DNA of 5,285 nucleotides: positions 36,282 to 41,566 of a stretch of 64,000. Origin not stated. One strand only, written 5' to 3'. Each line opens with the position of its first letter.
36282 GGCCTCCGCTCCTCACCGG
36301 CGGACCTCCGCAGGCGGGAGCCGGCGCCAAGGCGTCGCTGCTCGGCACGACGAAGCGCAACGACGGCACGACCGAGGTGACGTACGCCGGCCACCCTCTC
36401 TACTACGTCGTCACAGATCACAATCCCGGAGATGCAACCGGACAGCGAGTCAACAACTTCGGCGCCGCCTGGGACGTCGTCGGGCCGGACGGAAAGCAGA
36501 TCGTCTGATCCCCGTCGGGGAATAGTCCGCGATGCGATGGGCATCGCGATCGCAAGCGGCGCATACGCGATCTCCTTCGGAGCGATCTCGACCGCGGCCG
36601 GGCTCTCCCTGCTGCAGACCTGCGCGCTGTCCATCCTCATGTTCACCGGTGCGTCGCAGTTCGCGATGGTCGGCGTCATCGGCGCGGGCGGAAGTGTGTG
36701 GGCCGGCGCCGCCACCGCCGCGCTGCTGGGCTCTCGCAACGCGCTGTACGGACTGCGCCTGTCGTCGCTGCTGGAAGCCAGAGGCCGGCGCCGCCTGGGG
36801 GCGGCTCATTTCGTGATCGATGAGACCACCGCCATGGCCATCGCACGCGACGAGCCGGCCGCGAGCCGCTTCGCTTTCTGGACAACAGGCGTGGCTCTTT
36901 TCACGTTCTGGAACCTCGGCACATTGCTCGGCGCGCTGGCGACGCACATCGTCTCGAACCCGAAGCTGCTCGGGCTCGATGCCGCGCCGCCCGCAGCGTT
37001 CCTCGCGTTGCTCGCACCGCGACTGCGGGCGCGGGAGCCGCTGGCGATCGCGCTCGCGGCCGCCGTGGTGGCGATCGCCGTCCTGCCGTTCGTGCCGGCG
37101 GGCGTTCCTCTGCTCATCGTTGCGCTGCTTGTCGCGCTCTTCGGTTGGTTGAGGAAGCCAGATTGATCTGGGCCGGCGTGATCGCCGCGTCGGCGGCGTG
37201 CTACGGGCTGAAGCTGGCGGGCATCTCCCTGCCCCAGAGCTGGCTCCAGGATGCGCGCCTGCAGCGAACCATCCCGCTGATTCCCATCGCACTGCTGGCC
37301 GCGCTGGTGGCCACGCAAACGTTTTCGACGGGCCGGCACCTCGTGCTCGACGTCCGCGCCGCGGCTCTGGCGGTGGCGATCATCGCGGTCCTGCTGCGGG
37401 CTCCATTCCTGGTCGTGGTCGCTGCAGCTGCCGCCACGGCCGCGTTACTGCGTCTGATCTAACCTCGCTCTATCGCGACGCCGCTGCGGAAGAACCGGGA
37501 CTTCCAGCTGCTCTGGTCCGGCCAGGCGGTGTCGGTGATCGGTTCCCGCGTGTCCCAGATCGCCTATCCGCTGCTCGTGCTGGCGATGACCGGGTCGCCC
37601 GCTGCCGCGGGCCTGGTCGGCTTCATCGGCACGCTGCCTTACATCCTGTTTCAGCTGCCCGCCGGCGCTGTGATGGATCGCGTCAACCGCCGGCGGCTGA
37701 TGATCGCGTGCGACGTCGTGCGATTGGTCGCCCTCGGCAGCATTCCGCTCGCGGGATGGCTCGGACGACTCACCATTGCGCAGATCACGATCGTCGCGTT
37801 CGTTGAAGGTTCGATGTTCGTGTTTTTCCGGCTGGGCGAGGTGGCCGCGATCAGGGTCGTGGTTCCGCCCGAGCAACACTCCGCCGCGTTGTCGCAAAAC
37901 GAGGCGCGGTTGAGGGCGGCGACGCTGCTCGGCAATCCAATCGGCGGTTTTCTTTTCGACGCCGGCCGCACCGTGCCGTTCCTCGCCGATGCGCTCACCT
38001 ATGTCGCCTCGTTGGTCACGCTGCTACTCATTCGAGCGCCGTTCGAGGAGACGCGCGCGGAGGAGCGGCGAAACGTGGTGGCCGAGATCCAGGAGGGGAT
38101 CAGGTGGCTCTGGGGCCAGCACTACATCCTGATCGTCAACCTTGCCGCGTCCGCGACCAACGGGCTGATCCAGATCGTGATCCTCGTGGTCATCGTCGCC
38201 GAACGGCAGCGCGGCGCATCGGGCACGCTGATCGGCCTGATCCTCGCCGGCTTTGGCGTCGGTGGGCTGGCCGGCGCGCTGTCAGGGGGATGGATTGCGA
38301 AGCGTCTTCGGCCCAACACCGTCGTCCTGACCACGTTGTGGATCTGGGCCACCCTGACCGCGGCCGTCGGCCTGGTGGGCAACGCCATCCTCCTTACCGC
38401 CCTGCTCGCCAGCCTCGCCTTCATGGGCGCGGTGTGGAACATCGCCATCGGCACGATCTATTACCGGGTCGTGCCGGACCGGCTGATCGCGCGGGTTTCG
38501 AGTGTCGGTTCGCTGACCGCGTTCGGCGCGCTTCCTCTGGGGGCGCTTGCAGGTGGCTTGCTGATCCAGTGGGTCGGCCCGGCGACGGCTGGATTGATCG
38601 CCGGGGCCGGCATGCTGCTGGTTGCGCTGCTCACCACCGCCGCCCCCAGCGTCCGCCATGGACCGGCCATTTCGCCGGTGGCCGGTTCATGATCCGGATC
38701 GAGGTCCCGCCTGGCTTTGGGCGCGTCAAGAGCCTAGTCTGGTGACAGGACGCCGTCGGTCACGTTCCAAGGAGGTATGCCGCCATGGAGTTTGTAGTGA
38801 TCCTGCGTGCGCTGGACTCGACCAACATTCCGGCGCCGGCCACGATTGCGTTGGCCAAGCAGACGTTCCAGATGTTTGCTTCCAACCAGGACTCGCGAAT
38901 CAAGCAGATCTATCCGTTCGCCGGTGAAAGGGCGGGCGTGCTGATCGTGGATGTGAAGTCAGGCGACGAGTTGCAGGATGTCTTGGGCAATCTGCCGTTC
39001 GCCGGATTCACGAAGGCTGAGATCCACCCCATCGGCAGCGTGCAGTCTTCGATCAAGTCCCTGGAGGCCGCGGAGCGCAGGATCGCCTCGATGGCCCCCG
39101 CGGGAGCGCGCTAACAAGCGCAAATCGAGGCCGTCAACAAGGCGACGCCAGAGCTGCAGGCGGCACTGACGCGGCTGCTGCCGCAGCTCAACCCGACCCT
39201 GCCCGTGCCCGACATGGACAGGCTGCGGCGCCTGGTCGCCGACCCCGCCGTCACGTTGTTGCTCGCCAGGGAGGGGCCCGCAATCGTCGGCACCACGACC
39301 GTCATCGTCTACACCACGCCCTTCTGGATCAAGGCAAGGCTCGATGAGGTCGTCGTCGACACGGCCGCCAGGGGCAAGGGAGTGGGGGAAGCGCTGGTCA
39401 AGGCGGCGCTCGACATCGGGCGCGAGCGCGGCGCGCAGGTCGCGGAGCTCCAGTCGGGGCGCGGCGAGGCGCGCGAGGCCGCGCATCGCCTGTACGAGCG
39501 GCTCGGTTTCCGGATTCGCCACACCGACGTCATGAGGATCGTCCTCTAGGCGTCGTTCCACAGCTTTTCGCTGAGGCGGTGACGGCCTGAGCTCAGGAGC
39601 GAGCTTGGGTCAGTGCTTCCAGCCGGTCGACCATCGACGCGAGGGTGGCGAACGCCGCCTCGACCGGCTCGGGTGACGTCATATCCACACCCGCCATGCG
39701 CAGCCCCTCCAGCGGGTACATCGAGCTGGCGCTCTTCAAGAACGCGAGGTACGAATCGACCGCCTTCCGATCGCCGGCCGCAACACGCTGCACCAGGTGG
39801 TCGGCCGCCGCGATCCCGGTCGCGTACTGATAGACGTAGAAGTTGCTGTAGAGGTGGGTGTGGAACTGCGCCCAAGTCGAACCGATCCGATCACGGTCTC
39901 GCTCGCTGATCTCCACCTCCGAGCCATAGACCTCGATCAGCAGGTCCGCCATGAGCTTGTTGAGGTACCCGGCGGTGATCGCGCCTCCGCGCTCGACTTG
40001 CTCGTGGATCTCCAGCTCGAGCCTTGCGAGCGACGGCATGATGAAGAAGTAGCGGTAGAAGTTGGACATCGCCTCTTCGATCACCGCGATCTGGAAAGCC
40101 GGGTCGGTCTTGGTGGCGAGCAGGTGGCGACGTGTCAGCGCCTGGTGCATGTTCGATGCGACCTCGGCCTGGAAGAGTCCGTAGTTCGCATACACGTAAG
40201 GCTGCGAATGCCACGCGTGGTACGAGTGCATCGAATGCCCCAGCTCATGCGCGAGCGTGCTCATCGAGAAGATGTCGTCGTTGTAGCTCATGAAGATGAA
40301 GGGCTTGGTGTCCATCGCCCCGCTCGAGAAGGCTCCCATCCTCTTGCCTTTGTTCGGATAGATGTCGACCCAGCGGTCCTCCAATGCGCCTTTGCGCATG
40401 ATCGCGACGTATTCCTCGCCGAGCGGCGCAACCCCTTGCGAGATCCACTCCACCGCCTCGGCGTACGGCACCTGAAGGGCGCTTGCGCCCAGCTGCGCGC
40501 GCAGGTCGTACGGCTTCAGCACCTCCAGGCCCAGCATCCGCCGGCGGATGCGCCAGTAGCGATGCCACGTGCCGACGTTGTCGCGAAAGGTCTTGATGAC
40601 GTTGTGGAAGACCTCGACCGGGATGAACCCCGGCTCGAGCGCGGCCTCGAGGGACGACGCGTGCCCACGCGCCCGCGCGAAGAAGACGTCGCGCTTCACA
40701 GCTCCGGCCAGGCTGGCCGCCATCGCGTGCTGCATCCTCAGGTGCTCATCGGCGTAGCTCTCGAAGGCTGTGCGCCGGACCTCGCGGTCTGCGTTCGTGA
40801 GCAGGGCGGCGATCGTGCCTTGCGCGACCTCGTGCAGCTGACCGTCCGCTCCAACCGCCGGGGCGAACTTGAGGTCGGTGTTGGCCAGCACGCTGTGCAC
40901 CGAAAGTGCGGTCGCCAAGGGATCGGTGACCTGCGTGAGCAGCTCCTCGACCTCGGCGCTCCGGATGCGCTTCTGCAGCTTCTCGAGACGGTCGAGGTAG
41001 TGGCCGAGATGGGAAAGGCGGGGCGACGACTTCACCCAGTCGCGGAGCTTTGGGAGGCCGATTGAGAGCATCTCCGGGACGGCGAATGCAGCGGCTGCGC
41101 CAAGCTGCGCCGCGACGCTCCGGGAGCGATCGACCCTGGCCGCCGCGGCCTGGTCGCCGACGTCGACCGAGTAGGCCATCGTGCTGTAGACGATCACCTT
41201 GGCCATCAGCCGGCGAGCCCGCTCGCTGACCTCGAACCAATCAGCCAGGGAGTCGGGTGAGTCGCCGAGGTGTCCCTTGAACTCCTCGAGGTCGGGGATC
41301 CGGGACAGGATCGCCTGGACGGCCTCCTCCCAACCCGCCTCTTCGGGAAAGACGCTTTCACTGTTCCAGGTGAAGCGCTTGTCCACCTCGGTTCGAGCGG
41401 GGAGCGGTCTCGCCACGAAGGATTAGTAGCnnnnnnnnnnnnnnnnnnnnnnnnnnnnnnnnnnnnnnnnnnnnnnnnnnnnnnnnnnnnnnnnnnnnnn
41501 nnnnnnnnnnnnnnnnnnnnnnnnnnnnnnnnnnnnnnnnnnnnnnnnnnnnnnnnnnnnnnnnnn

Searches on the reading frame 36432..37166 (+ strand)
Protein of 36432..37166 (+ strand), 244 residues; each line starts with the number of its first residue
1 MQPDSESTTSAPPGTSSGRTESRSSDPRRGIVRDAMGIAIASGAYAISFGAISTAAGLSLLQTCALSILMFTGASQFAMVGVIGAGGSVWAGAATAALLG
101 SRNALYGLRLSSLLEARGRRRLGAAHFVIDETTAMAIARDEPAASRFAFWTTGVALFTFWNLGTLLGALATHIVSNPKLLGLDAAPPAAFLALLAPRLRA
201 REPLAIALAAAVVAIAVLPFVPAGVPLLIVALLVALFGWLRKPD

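Call 45: search_protein_families(library=pfam, proteins=[window:36432-37166:+], max_evalue=0.001)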
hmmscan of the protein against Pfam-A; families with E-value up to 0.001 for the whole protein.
window:36432-37166:+ (244 aa): 1 family
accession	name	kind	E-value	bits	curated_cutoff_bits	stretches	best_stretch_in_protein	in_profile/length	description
PF03591.19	AzlC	-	6.2e-31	108.1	32.1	1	38-173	2-136/137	AzlC protein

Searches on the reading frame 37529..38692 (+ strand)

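Call 45: search_protein_families(library=pfam, proteins=[window:37529-38692:+], max_evalue=0.001)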
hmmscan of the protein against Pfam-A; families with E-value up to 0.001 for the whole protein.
window:37529-38692:+ (387 aa): 2 families
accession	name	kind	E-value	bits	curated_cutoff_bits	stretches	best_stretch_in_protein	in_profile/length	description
PF07690.21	MFS_1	-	2.9e-24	86.1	33.4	2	4-214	10-222/347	Major Facilitator Superfamily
PF05977.19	MFS_3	-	2.7e-23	82.6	27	1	2-370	22-391/524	Transmembrane secretion effector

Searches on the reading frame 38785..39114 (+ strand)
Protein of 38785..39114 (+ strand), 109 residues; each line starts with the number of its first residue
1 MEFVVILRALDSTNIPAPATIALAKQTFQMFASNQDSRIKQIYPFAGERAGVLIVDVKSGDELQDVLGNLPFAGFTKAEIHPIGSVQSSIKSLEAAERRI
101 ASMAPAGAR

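Call 47: search_protein_families(library=pfam, proteins=[window:38785-39114:+], max_evalue=0.001)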
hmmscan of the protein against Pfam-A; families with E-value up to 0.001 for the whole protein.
window:38785-39114:+ (109 aa): 1 family
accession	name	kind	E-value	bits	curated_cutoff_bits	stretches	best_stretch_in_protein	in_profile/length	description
PF02426.22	MIase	-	1.6e-07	31.8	26.7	1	34-85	35-86/90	Muconolactone delta-isomerase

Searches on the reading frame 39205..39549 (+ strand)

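Call 47: search_protein_families(library=pfam, proteins=[window:39205-39549:+], max_evalue=0.001)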
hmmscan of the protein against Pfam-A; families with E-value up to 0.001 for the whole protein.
window:39205-39549:+ (114 aa): 6 families
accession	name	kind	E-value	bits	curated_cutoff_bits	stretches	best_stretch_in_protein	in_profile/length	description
PF00583.31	Acetyltransf_1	-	8e-14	52.3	20.7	1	6-102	23-116/116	Acetyltransferase (GNAT) family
PF13508.13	Acetyltransf_7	-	3.7e-12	46.9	27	1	18-103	5-83/84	Acetyltransferase (GNAT) domain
PF13673.13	Acetyltransf_10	-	3.2e-09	37.3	23.6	1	5-103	20-108/128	Acetyltransferase (GNAT) domain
PF14542.12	Acetyltransf_CG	-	2e-06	28.3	30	1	45-80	26-61/80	GCN5-related N-acetyl-transferase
PF24553.2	Rv0428c_C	-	0.00011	22.4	27.2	1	47-107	163-220/224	Probable histone acetyltransferase Rv0428c C-terminal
PF08445.16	FR47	-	0.00025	21.4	22.1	1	46-106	24-81/86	FR47-like protein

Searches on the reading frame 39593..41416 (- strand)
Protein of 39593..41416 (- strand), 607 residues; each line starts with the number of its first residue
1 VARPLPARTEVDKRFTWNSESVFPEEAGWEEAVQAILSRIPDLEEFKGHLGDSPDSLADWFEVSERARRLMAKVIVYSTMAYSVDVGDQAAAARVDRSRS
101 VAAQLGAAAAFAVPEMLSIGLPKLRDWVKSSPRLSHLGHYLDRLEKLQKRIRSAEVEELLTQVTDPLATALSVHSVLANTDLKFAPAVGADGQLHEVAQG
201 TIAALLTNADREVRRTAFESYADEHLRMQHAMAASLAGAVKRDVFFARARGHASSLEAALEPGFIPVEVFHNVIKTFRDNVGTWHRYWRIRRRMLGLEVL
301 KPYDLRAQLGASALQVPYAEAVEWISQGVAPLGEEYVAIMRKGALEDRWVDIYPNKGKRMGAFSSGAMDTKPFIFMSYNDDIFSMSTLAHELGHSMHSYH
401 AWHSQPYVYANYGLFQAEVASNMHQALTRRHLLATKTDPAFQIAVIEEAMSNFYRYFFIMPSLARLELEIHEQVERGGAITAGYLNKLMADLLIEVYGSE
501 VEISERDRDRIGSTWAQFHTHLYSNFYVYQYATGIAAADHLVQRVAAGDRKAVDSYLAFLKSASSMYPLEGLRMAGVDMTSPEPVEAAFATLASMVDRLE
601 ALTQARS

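Call 45: search_protein_families(library=pfam, proteins=[window:39593-41416:-], max_evalue=0.001)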
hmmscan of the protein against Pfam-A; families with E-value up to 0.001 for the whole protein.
window:39593-41416:- (607 aa): 2 families
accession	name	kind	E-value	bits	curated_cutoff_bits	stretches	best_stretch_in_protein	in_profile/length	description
PF01432.26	Peptidase_M3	-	1.5e-56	193.1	27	1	205-590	2-456/457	Peptidase family M3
PF08439.15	Peptidase_M3_N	-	4.3e-12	46.5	25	1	115-184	1-70/70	Oligopeptidase F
